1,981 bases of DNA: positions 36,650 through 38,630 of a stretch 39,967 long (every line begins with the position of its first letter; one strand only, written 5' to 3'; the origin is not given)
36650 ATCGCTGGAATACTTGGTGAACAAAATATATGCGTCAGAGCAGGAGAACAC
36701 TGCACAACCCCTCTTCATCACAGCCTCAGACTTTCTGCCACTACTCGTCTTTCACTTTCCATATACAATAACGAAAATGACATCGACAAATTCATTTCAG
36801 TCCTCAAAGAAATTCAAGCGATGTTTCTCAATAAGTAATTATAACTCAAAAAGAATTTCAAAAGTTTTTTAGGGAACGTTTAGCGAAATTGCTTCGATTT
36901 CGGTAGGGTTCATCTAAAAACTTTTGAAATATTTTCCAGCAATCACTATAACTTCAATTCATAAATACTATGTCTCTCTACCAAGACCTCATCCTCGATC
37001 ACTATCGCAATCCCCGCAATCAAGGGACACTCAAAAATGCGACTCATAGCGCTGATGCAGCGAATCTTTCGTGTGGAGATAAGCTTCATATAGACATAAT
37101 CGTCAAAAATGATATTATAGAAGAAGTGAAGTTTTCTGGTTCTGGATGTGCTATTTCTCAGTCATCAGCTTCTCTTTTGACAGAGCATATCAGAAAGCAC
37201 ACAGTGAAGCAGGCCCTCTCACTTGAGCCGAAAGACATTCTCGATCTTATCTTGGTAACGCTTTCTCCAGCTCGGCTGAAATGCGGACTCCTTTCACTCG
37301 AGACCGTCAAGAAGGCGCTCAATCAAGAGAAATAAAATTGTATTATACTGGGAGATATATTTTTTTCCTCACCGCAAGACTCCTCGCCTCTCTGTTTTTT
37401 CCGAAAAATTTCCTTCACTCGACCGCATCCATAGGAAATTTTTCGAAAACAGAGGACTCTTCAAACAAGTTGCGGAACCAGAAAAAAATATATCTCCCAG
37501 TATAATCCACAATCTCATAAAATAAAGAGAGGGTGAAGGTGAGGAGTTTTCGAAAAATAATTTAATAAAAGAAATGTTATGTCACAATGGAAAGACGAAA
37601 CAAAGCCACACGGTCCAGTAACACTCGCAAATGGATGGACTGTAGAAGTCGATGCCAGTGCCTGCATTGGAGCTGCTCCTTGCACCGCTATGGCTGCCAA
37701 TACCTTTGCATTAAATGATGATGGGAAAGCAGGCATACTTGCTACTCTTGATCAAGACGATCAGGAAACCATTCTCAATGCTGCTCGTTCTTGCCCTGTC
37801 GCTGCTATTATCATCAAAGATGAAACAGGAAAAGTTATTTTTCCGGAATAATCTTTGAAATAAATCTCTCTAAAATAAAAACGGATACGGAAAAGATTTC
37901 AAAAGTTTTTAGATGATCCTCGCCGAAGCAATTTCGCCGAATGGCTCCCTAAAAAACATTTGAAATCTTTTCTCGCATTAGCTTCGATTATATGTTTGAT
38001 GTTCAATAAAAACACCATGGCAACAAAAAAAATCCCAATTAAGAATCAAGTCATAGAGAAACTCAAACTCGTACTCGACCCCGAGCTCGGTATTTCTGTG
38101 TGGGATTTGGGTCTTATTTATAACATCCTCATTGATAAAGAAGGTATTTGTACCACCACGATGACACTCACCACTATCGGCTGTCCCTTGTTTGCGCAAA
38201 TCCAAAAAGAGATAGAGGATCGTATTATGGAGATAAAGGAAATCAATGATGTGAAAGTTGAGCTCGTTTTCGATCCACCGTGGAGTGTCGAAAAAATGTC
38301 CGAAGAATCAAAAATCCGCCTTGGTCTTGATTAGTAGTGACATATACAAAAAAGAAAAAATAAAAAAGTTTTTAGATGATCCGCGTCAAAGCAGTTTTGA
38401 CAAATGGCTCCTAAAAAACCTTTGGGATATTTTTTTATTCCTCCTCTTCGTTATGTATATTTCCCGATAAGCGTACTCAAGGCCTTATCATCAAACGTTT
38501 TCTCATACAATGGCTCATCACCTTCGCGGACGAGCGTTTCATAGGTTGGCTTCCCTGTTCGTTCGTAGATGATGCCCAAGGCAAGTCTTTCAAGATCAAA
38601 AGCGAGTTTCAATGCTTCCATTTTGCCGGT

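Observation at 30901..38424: A 63-72 nt palindromic repeat family present four times, only in intergenic gaps of the Fe-S / ferredoxin neighbourhood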

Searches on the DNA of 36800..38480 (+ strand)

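Call 18: build_rna_model(alignment_id=A2, structure=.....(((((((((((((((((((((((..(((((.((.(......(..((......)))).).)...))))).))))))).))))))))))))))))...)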
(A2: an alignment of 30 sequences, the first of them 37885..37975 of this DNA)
Model R1 built from alignment A2 (30 sequences, 101 columns); structure: as given.
model positions 91; base pairs 34; branch points 0; effective number of sequences 1.65; information 0.627 bits per position. Calibrated on 0.2 Mb of random sequence (short: E-values are rough).
structure used (alignment columns):
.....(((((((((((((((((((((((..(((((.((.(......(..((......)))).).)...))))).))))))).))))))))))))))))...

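Call 19: search_with_rna_model(model_id=R1, source=window, filters=off, max_evalue=10)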
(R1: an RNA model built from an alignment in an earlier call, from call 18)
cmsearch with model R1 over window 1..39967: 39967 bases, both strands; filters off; matches with E-value up to 10: 26.
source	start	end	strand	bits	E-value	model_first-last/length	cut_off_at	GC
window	37885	37975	+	102.1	1.7e-23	1-91/91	no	0.37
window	30887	30977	-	82.6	1.7e-18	1-91/91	no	0.29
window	36846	36941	-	78.7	1.6e-17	1-91/91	no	0.31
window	38348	38438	+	71.1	1.4e-15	1-91/91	no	0.27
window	37887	37977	-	43.7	1.4e-08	1-91/91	no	0.38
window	30886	30974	+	34.7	2.9e-06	1-91/91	no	0.28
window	36844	36939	+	32.5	1.1e-05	1-91/91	no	0.31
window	38350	38440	-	24.5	0.0012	1-91/91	no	0.29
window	37397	37448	+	14.5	0.44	1-91/91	no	0.37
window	37399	37450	-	14.2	0.52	1-91/91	no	0.38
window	439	479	-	13.3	0.89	1-91/91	no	0.34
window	23781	23812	+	12.1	1.8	1-91/91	no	0.25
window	436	478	+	12.1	1.8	1-91/91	no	0.33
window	3128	3170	-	11.9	2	1-91/91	no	0.4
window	33993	34045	-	11.6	2.4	1-91/91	no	0.32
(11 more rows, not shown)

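Call 20: search_with_rna_model(model_id=R1, sources=[L002, L003, L004, L005, L007, L008, L009, L011, L012, L013, L014, L015, L016, L017, L018, L019, L020, L021, L022, L023, L024, L025, L026, L027, L028, L030, L001, L006, L010, L029], max_evalue=1, make_alignment=true)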
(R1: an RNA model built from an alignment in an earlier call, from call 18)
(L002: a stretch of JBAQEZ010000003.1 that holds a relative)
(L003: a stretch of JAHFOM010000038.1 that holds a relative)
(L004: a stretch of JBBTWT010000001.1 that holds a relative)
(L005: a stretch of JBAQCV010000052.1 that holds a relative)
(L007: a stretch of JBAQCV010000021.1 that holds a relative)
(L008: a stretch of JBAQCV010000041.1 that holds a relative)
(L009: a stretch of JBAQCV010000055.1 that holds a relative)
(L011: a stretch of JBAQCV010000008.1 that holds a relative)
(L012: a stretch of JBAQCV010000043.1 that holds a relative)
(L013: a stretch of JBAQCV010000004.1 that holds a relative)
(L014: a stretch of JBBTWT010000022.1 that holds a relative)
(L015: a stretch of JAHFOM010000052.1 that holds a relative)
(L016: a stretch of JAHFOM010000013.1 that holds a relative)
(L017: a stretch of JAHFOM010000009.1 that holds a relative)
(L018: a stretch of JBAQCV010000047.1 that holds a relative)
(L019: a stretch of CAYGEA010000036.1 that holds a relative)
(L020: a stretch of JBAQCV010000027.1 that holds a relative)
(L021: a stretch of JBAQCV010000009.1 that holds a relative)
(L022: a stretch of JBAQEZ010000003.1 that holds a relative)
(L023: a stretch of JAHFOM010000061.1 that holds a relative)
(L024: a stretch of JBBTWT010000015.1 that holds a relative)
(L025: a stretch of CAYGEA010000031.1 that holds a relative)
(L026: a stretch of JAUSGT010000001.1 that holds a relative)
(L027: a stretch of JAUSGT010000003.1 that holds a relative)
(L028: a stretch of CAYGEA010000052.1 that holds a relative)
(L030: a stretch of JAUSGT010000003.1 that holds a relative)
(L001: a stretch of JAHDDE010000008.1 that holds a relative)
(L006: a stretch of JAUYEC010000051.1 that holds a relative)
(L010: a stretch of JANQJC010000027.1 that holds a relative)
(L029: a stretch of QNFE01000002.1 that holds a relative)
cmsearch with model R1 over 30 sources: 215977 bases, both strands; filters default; matches with E-value up to 1: 58.
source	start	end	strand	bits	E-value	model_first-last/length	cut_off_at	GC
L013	7107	7197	-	105.6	1.2e-23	1-91/91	no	0.37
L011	3467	3556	-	103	5.5e-23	1-91/91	no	0.36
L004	5850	5940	-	100.1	3e-22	1-91/91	no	0.4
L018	6056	6146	+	99.6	3.9e-22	1-91/91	no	0.37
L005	5409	5499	+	99.3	4.7e-22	1-91/91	no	0.41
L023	1164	1255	+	98.9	6.1e-22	1-91/91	no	0.37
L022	6072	6161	+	98.7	6.8e-22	1-91/91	no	0.29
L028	2536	2627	+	96.2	3e-21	1-91/91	no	0.36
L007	4564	4655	-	95.4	4.7e-21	1-91/91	no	0.38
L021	7510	7599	-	94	1.1e-20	1-91/91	no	0.3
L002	1508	1598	-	93.8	1.2e-20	1-91/91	no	0.34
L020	4245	4335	+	93.5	1.5e-20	1-91/91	no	0.48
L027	5006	5097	+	93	2e-20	1-91/91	no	0.35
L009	5983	6074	-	92.2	3.1e-20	1-91/91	no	0.35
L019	353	444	+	90.7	7.4e-20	1-91/91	no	0.45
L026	2434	2525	+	89.8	1.3e-19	1-91/91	no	0.3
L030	2730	2821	+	87.7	4.4e-19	1-91/91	no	0.35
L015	49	145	-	85.7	1.4e-18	1-91/91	no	0.41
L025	5930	6026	+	85.7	1.4e-18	1-91/91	no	0.41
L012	7165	7255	+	85.7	1.5e-18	1-91/91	no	0.42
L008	2601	2690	+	85.2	1.9e-18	1-91/91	no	0.38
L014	5102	5197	-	83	7e-18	1-91/91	no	0.31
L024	1327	1422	-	80.6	2.9e-17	1-91/91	no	0.28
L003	6332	6422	-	79.3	6.1e-17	1-91/91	no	0.33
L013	1268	1363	-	77.8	1.5e-16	1-91/91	no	0.35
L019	6041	6135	-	77.5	1.8e-16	1-91/91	no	0.37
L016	6169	6263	-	76.4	3.4e-16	1-91/91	no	0.41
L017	1871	1963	-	73.5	1.9e-15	1-91/91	no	0.43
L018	6058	6148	-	56.7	3.8e-11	1-91/91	no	0.38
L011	3465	3554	+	54.1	1.7e-10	1-91/91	no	0.36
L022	6074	6163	-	52.8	3.8e-10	1-91/91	no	0.31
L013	7105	7195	+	50.5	1.5e-09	1-91/91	no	0.4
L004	5848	5938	+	50.1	1.9e-09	1-91/91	no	0.4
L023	1166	1257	-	48.1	6.1e-09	1-91/91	no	0.37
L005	5411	5501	-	47.2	9.9e-09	1-91/91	no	0.4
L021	7508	7597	+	47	1.1e-08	1-91/91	no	0.32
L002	1506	1596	+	45.1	3.5e-08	1-91/91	no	0.33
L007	4562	4653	+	44.4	5.2e-08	1-91/91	no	0.37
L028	2538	2629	-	44.1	6.3e-08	1-91/91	no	0.38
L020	4247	4337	-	43.9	7e-08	1-91/91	no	0.47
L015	47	143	+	43.4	9.5e-08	1-91/91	no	0.41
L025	5932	6028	-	43.4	9.5e-08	1-91/91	no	0.41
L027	5008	5099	-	41.1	3.6e-07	1-91/91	no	0.34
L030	2732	2824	-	40.4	5.4e-07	1-91/91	no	0.34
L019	355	446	-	39.2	1.1e-06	1-91/91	no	0.46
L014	5100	5195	+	39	1.3e-06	1-91/91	no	0.3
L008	2603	2692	-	38.9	1.3e-06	1-91/91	no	0.38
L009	5981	6072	+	38.2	2e-06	1-91/91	no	0.37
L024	174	302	-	37.5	3.1e-06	1-91/91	no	0.4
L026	2436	2528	-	36.1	6.9e-06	1-91/91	no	0.32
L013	1266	1361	+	35.2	1.2e-05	1-91/91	no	0.33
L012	7167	7257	-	34.9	1.5e-05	1-91/91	no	0.42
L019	6039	6133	+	34.2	2.1e-05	1-91/91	no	0.36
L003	6329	6420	+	33.7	2.9e-05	1-91/91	no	0.34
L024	1325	1420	+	33.7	2.9e-05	1-91/91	no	0.3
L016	6167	6261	+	32.8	4.9e-05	1-91/91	no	0.41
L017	1869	1961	+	26.5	0.002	1-91/91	no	0.43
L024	172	300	+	25.8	0.003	1-91/91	no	0.4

Alignment A3: 58 matches aligned to the model, 186 columns, each read 5' to 3' on its own strand. Consensus structure (alignment columns), stored with it:
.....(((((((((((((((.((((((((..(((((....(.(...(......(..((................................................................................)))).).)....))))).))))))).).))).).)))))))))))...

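Call 25: search_with_rna_model(model_id=R1, sources=[window, L002, L003, L004, L005, L007, L008, L009, L011, L012, L013, L014, L015, L016, L017, L018, L019, L020, L021, L022, L023, L024, L026, L027, L028, L030], max_evalue=1e-12, make_alignment=true)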
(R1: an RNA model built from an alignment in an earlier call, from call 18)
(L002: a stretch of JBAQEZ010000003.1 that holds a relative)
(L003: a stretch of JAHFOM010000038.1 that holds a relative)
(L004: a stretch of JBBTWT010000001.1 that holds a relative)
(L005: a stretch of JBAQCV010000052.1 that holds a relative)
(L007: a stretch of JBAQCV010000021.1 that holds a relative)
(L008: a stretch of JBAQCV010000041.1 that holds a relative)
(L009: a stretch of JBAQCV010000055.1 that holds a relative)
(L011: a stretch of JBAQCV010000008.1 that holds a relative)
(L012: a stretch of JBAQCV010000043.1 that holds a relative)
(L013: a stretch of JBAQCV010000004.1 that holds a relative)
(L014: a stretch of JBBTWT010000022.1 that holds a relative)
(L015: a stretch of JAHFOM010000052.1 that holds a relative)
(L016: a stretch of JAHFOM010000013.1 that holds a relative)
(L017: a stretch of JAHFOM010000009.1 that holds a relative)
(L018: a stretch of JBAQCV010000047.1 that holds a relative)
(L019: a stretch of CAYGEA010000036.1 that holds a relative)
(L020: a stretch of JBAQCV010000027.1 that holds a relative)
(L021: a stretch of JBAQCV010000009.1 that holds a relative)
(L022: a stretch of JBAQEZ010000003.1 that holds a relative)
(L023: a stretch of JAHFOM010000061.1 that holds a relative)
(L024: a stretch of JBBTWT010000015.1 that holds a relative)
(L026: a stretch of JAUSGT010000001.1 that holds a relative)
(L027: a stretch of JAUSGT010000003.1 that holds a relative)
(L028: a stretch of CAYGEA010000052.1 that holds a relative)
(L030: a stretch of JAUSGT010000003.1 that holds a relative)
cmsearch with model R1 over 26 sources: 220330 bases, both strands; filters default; matches with E-value up to 1e-12: 31.
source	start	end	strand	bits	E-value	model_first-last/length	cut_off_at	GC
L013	7107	7197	-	105.6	1.2e-23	1-91/91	no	0.37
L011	3467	3556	-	103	5.6e-23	1-91/91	no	0.36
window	37885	37975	+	102.1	9.2e-23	1-91/91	no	0.37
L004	5850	5940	-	100.1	3e-22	1-91/91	no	0.4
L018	6056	6146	+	99.6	4e-22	1-91/91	no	0.37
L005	5409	5499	+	99.3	4.8e-22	1-91/91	no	0.41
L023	1164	1255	+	98.9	6.2e-22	1-91/91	no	0.37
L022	6072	6161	+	98.7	6.9e-22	1-91/91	no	0.29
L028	2536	2627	+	96.2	3.1e-21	1-91/91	no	0.36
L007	4564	4655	-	95.4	4.8e-21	1-91/91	no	0.38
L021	7510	7599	-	94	1.1e-20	1-91/91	no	0.3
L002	1508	1598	-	93.8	1.3e-20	1-91/91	no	0.34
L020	4245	4335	+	93.5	1.5e-20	1-91/91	no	0.48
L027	5006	5097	+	93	2e-20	1-91/91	no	0.35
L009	5983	6074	-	92.2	3.2e-20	1-91/91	no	0.35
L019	353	444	+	90.7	7.5e-20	1-91/91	no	0.45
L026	2434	2525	+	89.8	1.3e-19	1-91/91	no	0.3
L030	2730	2821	+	87.7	4.5e-19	1-91/91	no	0.35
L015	49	145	-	85.7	1.4e-18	1-91/91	no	0.41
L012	7165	7255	+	85.7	1.5e-18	1-91/91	no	0.42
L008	2601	2690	+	85.2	2e-18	1-91/91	no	0.38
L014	5102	5197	-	83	7.2e-18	1-91/91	no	0.31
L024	1327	1422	-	80.6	2.9e-17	1-91/91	no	0.28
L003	6332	6422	-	79.3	6.3e-17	1-91/91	no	0.33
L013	1268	1363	-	77.8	1.5e-16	1-91/91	no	0.35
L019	6041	6135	-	77.5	1.8e-16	1-91/91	no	0.37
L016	6169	6263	-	76.4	3.5e-16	1-91/91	no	0.41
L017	1871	1963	-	73.5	1.9e-15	1-91/91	no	0.43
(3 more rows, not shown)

Alignment A4: 31 matches aligned to the model, 113 columns, each read 5' to 3' on its own strand. Consensus structure (alignment columns), stored with it:
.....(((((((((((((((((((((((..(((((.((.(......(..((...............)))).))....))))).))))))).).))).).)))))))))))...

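Call 31: search_rna_families(source=window, start=36800, end=38480, threshold=evalue, max_evalue=10)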
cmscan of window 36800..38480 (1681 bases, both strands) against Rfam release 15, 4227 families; matches with E-value up to 10: 15.
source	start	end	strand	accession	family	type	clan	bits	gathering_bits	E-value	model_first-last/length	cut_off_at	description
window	37389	37454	-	RF00648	MIR396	Gene; miRNA;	-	27.2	80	0.0067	1-118/118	no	MIR396 microRNA precursor family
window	37395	37445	+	RF00480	HIV_FE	Cis-reg; frameshift_element;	-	23.9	45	1.1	1-52/52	no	HIV Ribosomal frameshift signal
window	38405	38439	-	RF02416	TCV_H4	Cis-reg;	-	23.8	50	0.21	1-51/51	no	Turnip crinkle virus 3'UTR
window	37338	37511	+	RF04174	MIR4208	Gene; miRNA;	-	22.5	140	1.6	1-191/191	no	MIR4208 microRNA precursor family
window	37871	37992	-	RF04128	MIR8562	Gene; miRNA;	-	22.3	211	0.23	1-242/242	no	MIR8562 microRNA precursor family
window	37886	37977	-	RF04120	MIR5998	Gene; miRNA;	-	21.6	180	0.075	1-173/173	no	MIR5998 microRNA precursor family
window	36826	36938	-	RF01471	rliB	Gene; sRNA;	-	20.8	40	0.17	1-360/360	no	Listeria sRNA rliB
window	37338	37509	-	RF03926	MIR1435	Gene; miRNA;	-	20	94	6.7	1-186/186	no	MIR1435 microRNA precursor family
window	37968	38060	-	RF01609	ceN103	Gene; snRNA; snoRNA; CD-box;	-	19.8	55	7.9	1-109/109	no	Caenorhabditis snoRNA ceN103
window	37726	37882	-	RF04180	BTnc231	Gene; sRNA;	-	17.6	80.4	1.2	1-154/154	no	Bacteroides sRNA BTnc231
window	37851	37895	+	RF02098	DGCR5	Gene; lncRNA;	-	16.4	50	5.9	1-49/49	no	DiGeorge syndrome critical region gene 5 conserved region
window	37390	37454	-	RF03510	mir-3660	Gene; miRNA;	-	16.2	70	9.2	1-82/82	no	mir-3660 microRNA precursor family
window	37395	37452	-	RF03983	MIR5284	Gene; miRNA;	-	15.7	93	8.7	1-111/111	no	MIR5284 microRNA precursor family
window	37680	37761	+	RF00114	S15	Cis-reg; leader;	CL00121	13.8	39.5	3.9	1-117/117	no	Ribosomal S15 leader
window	38347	38434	-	RF02189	ST7-OT4_3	Gene; lncRNA;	-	11.5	50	8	197-302/302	no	ST7 overlapping transcript 4 conserved region 3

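Call 34: search_with_rna_model(model_id=R1, sources=[L031, L032, L033, L034], max_evalue=0.01)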
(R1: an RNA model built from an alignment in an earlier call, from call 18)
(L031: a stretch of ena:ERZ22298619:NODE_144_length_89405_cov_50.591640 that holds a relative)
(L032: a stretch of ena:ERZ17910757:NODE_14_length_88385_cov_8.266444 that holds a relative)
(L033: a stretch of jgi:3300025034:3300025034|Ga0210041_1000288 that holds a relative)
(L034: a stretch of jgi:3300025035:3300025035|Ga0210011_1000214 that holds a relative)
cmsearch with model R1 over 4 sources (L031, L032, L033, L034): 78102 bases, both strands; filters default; matches with E-value up to 0.01: 30.
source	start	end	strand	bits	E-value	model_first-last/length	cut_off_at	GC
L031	11334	11424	-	102.1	3.3e-23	1-91/91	no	0.37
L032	11334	11424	-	102.1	3.3e-23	1-91/91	no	0.37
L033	11334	11424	-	102.1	3.3e-23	1-91/91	no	0.37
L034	11334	11424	-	102.1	3.3e-23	1-91/91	no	0.37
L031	18487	18577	+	82.6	3.2e-18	1-91/91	no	0.29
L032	18332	18422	+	82.6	3.2e-18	1-91/91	no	0.29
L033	18332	18422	+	82.6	3.2e-18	1-91/91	no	0.29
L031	12368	12463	+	78.7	3.2e-17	1-91/91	no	0.31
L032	12368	12463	+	78.7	3.2e-17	1-91/91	no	0.31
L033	12368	12463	+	78.7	3.2e-17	1-91/91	no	0.31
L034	12368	12463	+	78.7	3.2e-17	1-91/91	no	0.31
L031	10871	10961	-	71.1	2.7e-15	1-91/91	no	0.27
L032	10871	10961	-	71.1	2.7e-15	1-91/91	no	0.27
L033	10871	10961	-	71.1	2.7e-15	1-91/91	no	0.27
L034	10871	10961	-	71.1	2.7e-15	1-91/91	no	0.27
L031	11332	11422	+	43.7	2.8e-08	1-91/91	no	0.38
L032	11332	11422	+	43.7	2.8e-08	1-91/91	no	0.38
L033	11332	11422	+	43.7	2.8e-08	1-91/91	no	0.38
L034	11332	11422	+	43.7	2.8e-08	1-91/91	no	0.38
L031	18490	18578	-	34.7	5.7e-06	1-91/91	no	0.28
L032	18335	18423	-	34.7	5.7e-06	1-91/91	no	0.28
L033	18335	18423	-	34.7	5.7e-06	1-91/91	no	0.28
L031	12370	12465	-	32.5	2.1e-05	1-91/91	no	0.31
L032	12370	12465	-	32.5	2.1e-05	1-91/91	no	0.31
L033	12370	12465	-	32.5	2.1e-05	1-91/91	no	0.31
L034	12370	12465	-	32.5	2.1e-05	1-91/91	no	0.31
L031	10869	10959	+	24.5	0.0023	1-91/91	no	0.29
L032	10869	10959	+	24.5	0.0023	1-91/91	no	0.29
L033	10869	10959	+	24.5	0.0023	1-91/91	no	0.29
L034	10869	10959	+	24.5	0.0023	1-91/91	no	0.29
